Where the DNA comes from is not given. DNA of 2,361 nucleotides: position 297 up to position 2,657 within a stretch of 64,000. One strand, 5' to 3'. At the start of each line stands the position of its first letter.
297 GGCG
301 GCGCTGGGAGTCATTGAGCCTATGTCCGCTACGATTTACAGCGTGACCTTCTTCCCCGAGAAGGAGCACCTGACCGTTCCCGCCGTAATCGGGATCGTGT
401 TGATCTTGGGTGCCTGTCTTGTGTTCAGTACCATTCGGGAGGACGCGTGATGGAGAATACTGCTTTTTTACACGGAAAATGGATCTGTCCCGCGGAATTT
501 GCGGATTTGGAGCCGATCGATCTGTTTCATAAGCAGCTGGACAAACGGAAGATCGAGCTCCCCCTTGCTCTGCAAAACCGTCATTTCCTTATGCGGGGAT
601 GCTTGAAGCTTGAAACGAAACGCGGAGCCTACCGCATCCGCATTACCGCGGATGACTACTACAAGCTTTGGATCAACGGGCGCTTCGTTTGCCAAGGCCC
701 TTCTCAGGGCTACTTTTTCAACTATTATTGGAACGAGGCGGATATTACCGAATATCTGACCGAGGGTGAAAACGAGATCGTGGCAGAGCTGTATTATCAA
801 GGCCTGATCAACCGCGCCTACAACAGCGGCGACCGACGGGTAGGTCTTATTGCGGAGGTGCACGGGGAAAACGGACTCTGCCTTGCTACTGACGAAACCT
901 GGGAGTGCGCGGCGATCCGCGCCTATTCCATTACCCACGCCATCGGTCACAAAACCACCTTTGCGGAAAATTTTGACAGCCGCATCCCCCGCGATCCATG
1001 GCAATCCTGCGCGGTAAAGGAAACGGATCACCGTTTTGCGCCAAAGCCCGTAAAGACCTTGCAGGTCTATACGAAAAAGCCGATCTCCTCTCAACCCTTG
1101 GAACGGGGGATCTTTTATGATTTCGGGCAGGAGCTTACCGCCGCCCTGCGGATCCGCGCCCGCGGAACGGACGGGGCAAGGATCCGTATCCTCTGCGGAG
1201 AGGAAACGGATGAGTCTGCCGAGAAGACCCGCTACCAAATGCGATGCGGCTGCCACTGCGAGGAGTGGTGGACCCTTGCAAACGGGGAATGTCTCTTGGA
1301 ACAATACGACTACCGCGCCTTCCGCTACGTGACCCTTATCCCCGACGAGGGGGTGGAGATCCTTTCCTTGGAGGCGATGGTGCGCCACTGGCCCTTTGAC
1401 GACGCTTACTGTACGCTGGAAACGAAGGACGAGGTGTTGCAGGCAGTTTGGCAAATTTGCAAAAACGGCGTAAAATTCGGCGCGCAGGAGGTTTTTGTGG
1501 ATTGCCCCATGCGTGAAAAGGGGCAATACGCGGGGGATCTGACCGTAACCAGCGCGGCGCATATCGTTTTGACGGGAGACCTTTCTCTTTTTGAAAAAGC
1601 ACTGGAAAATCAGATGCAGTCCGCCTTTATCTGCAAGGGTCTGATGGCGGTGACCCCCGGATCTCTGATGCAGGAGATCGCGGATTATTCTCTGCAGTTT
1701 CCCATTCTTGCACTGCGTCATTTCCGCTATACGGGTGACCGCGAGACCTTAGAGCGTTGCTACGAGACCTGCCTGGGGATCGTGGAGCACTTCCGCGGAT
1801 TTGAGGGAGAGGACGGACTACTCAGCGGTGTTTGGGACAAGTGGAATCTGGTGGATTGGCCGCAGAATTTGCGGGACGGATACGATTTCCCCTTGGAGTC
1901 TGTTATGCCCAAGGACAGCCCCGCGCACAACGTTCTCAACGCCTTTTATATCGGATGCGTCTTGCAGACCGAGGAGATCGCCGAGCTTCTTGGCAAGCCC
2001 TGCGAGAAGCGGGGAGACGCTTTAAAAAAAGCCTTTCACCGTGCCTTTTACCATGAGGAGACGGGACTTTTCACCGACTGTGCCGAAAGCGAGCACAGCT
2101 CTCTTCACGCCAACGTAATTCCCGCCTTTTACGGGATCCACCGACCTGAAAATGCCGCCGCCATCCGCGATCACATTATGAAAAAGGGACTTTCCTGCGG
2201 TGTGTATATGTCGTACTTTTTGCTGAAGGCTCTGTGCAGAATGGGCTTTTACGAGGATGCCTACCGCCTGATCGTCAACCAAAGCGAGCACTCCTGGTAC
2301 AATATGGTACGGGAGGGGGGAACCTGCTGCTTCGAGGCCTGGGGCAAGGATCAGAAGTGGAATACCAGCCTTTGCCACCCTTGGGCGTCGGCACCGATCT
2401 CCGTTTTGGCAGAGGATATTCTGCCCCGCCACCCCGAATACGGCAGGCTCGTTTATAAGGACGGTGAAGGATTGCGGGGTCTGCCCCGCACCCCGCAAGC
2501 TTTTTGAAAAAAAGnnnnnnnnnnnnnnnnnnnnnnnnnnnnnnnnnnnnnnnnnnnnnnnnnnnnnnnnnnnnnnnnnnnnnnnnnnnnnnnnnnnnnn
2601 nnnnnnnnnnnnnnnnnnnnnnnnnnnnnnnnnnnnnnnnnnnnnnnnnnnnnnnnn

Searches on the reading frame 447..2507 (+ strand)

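Call 36: search_protein_families(library=pfam, proteins=[window:447-2507:+], max_evalue=0.001)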
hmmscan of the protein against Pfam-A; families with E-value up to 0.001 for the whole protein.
window:447-2507:+ (686 aa): 4 families
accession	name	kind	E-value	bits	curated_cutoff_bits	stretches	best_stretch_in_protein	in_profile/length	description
PF17389.8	Bac_rhamnosid6H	-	3.9e-39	135.3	24.5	1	322-654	4-335/339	Bacterial alpha-L-rhamnosidase 6 hairpin glycosidase domain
PF08531.16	Bac_rhamnosid_N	-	1.4e-05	25.4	25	1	63-195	7-147/172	Alpha-L-rhamnosidase N-terminal domain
PF05592.18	Bac_rhamnosid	-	1.7e-05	25.1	22.2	1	223-297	9-84/102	Bacterial alpha-L-rhamnosidase concanavalin-like domain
PF02837.24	Glyco_hydro_2_N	-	0.00014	22.2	28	1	68-114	91-132/169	Glycosyl hydrolases family 2, sugar binding domain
